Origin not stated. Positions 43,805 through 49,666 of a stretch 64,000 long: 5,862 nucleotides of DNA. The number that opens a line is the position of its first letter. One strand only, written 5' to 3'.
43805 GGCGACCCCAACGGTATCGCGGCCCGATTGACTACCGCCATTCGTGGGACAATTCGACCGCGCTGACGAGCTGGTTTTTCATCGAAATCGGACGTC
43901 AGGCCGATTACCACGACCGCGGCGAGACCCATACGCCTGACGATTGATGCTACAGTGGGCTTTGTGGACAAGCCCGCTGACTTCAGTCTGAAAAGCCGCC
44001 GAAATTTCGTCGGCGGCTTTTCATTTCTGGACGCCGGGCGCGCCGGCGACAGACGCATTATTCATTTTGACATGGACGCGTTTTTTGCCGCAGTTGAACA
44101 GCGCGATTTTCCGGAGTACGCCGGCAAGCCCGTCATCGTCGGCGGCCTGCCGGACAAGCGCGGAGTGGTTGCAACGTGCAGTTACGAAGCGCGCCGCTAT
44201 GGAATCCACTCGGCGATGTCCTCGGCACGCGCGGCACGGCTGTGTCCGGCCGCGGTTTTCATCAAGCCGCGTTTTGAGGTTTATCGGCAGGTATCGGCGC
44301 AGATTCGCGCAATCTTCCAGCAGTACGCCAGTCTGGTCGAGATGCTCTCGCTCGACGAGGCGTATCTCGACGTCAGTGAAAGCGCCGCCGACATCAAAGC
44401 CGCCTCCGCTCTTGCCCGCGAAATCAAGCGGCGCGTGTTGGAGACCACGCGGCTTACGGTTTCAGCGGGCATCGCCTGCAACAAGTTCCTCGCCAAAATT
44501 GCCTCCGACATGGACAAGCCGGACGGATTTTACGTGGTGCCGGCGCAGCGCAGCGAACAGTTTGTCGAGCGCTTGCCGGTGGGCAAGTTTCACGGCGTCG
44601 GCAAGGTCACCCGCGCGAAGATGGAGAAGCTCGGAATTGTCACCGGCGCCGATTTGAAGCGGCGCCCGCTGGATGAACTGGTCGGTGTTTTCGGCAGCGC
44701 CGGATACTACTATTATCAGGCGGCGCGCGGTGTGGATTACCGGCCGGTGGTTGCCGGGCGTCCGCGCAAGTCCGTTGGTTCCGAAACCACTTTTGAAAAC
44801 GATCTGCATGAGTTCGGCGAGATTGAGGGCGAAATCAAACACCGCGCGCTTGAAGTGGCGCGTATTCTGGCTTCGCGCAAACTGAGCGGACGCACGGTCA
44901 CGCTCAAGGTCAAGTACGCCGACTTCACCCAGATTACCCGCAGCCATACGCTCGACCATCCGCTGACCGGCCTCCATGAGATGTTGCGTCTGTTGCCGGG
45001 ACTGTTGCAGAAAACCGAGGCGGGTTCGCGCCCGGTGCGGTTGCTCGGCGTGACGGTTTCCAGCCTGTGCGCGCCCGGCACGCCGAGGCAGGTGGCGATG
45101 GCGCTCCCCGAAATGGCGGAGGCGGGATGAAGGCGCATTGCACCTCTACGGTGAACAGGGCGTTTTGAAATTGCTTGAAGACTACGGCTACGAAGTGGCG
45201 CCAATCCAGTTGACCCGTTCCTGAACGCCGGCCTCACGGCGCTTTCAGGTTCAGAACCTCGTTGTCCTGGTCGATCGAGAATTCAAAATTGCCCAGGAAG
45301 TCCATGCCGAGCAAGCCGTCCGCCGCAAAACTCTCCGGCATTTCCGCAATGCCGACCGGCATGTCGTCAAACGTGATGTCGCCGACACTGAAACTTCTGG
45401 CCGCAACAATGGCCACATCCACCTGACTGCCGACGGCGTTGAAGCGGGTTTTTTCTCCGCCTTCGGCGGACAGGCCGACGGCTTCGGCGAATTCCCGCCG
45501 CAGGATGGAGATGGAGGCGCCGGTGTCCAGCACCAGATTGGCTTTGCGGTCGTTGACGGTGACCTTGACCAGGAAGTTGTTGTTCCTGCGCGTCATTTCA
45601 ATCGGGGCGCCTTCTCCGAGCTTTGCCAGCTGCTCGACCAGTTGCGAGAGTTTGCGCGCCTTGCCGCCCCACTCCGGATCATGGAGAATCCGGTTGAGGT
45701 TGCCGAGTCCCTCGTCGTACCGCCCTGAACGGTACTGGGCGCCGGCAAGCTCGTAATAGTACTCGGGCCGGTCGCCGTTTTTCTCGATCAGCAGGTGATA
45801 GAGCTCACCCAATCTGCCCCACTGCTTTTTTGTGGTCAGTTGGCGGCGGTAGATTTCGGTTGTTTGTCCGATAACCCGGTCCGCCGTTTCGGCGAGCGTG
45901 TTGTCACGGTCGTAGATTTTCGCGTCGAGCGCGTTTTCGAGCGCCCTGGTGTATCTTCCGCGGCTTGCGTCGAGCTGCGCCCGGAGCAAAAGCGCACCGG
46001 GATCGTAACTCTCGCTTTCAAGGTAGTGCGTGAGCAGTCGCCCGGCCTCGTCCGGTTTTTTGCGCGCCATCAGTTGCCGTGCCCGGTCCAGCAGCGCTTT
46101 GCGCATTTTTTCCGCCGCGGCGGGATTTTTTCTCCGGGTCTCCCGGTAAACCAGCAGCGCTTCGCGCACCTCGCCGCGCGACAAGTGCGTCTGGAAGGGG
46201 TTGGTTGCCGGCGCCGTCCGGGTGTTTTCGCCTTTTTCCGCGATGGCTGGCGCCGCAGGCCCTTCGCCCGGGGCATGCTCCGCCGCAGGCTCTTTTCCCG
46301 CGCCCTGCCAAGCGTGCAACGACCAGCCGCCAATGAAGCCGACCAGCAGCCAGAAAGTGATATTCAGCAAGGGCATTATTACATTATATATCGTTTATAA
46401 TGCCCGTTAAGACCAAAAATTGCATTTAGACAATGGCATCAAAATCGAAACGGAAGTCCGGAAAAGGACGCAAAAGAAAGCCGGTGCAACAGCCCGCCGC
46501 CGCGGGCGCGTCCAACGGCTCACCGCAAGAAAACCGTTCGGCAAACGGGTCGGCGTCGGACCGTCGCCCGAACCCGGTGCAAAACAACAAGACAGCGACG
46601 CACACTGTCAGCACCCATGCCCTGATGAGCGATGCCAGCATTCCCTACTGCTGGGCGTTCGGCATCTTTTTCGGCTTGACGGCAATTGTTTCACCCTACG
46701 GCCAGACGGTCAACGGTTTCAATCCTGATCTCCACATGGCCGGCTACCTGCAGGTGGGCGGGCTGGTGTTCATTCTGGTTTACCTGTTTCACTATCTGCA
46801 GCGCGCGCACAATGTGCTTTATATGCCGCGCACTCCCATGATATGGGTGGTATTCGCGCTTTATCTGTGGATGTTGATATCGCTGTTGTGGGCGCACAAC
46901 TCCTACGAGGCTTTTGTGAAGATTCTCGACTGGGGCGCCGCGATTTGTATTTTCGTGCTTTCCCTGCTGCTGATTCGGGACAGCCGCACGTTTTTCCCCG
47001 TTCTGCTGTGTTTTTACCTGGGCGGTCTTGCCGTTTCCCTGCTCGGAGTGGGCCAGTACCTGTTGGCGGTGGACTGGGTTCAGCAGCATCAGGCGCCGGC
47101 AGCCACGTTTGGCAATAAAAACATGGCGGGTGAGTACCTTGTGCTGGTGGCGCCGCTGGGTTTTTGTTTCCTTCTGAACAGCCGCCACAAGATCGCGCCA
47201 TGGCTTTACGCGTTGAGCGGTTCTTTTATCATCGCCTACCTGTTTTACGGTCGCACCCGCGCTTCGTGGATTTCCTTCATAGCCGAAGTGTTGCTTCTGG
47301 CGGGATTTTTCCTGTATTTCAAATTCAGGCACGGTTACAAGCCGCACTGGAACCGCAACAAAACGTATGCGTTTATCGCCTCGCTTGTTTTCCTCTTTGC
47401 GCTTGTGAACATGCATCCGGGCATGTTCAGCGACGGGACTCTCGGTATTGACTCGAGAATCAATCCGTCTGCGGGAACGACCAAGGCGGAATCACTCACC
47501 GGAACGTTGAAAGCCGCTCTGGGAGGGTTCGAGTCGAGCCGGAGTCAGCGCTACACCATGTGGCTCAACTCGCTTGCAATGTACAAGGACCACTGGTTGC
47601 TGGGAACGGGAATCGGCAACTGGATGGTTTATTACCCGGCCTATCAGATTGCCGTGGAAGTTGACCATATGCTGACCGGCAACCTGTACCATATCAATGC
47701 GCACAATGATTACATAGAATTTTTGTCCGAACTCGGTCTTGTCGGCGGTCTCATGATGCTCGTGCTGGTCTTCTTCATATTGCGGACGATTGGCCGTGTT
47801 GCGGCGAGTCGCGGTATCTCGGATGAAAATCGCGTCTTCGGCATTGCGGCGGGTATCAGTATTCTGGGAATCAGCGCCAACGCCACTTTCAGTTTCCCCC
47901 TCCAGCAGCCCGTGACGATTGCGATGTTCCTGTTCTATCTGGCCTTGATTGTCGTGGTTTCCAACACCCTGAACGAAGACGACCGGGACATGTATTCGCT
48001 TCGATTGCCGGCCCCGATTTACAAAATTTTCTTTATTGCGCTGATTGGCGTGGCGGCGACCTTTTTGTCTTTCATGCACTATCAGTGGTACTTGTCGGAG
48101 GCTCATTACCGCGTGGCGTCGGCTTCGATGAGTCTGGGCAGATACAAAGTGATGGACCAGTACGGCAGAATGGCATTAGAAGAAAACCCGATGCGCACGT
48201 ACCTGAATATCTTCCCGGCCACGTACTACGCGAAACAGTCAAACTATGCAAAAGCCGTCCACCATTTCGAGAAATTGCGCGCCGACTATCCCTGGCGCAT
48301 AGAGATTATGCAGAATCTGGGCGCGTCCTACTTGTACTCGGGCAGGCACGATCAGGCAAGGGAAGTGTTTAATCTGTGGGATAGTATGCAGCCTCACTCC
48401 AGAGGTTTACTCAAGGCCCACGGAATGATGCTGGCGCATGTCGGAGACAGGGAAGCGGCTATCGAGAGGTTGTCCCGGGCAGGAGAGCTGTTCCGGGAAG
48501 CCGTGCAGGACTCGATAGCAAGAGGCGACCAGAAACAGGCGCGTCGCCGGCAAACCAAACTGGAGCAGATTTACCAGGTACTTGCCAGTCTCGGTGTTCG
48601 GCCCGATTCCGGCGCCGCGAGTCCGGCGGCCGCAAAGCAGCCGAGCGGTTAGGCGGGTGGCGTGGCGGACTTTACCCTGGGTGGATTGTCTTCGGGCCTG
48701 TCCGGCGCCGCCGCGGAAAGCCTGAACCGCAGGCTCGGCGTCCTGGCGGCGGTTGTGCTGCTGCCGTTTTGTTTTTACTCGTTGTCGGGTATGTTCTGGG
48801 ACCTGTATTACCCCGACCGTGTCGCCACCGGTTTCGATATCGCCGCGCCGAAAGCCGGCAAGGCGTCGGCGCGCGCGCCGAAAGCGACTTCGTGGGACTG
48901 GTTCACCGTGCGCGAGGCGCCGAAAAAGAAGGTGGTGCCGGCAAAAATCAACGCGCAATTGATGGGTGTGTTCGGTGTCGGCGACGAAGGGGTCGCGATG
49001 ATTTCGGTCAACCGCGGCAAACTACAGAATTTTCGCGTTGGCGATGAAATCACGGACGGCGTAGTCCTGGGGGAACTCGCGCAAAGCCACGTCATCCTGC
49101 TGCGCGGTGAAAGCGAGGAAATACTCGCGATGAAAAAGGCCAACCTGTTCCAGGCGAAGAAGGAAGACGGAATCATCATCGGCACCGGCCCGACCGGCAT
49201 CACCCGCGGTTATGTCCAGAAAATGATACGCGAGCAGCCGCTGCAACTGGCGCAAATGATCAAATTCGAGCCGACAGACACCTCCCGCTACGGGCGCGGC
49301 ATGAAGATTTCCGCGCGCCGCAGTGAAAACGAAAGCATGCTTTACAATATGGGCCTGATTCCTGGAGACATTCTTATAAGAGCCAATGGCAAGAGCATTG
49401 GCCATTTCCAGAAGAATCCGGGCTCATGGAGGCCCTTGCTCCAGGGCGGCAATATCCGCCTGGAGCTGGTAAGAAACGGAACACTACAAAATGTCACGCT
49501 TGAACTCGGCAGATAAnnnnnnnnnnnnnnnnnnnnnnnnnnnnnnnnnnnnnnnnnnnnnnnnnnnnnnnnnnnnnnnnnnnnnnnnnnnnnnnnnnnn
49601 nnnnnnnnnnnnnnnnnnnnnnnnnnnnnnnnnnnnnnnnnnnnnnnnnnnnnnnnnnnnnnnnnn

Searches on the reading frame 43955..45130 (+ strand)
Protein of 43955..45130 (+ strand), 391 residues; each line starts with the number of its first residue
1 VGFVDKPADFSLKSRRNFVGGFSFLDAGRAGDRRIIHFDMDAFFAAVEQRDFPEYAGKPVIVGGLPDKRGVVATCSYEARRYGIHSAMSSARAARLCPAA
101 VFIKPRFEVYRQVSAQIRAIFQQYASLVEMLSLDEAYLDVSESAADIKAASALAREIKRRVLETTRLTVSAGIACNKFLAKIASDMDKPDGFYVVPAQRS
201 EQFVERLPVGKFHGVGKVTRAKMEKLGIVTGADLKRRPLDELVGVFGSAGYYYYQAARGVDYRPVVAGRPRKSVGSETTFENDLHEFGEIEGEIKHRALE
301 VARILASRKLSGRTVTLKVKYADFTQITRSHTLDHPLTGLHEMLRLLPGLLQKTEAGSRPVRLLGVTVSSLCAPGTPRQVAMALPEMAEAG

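Call 19: search_protein_families(library=pfam, proteins=[window:43955-45130:+], max_evalue=0.0001)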
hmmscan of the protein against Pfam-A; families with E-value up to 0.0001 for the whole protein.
window:43955-45130:+ (391 aa): 4 families
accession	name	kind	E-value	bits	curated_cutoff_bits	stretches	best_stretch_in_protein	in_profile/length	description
PF00817.25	IMS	-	3.4e-50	170.3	23.2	1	39-185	2-148/148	impB/mucB/samB family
PF11799.13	IMS_C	-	1.6e-25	90.1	20.7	1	271-380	1-107/109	impB/mucB/samB family C-terminal domain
PF11798.14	IMS_HHH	-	1.1e-06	29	24.4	1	201-228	5-32/32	IMS family HHH motif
PF21999.2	IMS_HHH_1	-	1.5e-05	25.8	27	1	214-261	5-53/53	DNA polymerase-iota, thumb domain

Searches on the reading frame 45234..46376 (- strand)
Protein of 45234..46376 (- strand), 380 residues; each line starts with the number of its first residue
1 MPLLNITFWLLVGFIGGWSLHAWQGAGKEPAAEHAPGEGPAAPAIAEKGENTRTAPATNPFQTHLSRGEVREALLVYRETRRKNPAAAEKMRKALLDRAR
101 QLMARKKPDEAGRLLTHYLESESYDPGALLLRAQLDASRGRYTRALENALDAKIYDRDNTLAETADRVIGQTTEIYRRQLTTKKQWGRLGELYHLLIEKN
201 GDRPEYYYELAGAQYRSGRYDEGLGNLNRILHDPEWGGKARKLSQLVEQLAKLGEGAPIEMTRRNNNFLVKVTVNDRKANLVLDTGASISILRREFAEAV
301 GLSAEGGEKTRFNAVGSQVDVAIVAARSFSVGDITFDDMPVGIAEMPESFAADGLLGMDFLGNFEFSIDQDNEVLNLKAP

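Call 19: search_protein_families(library=pfam, proteins=[window:45234-46376:-], max_evalue=0.0001)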
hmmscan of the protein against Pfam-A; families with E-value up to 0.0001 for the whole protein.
window:45234-46376:- (380 aa): 6 families
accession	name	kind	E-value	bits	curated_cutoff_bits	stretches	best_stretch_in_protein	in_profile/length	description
PF13650.11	Asp_protease_2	-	1.3e-18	67.9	24.3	1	270-360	1-90/90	Aspartyl protease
PF13975.11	gag-asp_proteas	-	1.5e-16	61.2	28.2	1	270-362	1-91/92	gag-polyprotein putative aspartyl protease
PF13428.12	TPR_14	-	1.4e-05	25.8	23.5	0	93-135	2-44/44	Tetratricopeptide repeat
PF14559.12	TPR_19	-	3.2e-05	24.6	25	0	102-147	1-46/68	Tetratricopeptide repeat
PF14561.12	TPR_20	-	4.1e-05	24.3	25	0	197-264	15-82/90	Tetratricopeptide repeat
PF13432.12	TPR_16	-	4.8e-05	24.2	32.7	0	196-224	23-51/65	Tetratricopeptide repeat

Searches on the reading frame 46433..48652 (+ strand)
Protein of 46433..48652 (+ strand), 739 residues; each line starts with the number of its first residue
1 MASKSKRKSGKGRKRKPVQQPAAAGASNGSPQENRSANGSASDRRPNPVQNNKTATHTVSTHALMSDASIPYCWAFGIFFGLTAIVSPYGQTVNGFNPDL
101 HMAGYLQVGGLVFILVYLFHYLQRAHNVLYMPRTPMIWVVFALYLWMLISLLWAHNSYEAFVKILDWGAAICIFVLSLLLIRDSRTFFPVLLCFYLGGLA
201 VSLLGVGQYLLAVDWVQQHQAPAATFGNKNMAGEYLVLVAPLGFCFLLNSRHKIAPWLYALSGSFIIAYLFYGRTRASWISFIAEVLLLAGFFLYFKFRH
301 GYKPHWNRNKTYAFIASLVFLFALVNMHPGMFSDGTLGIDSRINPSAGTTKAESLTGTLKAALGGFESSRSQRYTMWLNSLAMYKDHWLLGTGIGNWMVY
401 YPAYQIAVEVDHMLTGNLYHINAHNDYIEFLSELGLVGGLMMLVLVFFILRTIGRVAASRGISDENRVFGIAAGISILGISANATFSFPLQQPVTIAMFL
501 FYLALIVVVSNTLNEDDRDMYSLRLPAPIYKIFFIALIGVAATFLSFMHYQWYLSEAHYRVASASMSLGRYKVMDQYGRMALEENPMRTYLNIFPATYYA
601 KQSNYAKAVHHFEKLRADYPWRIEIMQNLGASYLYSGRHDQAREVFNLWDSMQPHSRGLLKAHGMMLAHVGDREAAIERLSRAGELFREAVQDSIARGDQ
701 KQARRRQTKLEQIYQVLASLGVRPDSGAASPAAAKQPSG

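Call 19: search_protein_families(library=pfam, proteins=[window:46433-48652:+], max_evalue=0.0001)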
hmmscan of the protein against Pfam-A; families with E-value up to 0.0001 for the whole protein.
window:46433-48652:+ (739 aa): 5 families
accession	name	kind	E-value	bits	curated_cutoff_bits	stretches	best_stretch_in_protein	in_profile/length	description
PF04932.20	Wzy_C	-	9.9e-16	58.3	31.7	1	265-442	5-148/149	O-Antigen ligase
PF07719.23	TPR_2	-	3.8e-06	27.1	27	0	624-647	2-25/34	Tetratricopeptide repeat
PF13424.12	TPR_12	-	6.4e-06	26.7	30.1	0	603-647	17-69/77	Tetratricopeptide repeat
PF14559.12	TPR_19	-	1.6e-05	25.6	25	1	601-654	3-56/68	Tetratricopeptide repeat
PF13428.12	TPR_14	-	6.5e-05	23.7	23.5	0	596-630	8-42/44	Tetratricopeptide repeat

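Call 50: search_protein_families(library=ncbifam, proteins=[window:46433-48652:+], max_evalue=0.00001)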
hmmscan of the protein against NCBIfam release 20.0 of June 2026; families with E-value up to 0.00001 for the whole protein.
window:46433-48652:+ (739 aa): 2 families
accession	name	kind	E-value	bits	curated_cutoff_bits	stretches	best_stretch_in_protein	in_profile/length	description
TIGR00947.1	2A73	equivalog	1.9e-08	33.8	366.4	1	112-322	44-263/425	IctB family putative bicarbonate transporter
NF040959.1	MamA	equivalog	9e-06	25.3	200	0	596-684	44-132/204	magnetosome protein MamA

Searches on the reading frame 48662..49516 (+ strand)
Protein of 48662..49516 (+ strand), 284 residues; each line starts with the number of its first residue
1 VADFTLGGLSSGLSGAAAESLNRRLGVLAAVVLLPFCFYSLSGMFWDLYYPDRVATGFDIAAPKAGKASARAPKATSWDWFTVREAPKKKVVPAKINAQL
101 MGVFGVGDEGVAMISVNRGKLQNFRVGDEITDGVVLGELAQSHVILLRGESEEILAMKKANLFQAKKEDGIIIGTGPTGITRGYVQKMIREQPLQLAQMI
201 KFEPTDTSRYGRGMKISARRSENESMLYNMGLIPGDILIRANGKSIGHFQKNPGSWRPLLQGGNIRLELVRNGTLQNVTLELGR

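Call 19: search_protein_families(library=pfam, proteins=[window:48662-49516:+], max_evalue=0.0001)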
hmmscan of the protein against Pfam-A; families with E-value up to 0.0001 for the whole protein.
window:48662-49516:+ (284 aa): 2 families
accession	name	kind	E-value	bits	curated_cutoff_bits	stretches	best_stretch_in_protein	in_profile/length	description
PF11356.14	T2SSC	-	4.6e-10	39.9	27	1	34-156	4-140/141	Type II secretion system protein C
PF17820.7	PDZ_6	-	3.8e-05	23.8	27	0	225-271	9-54/54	PDZ domain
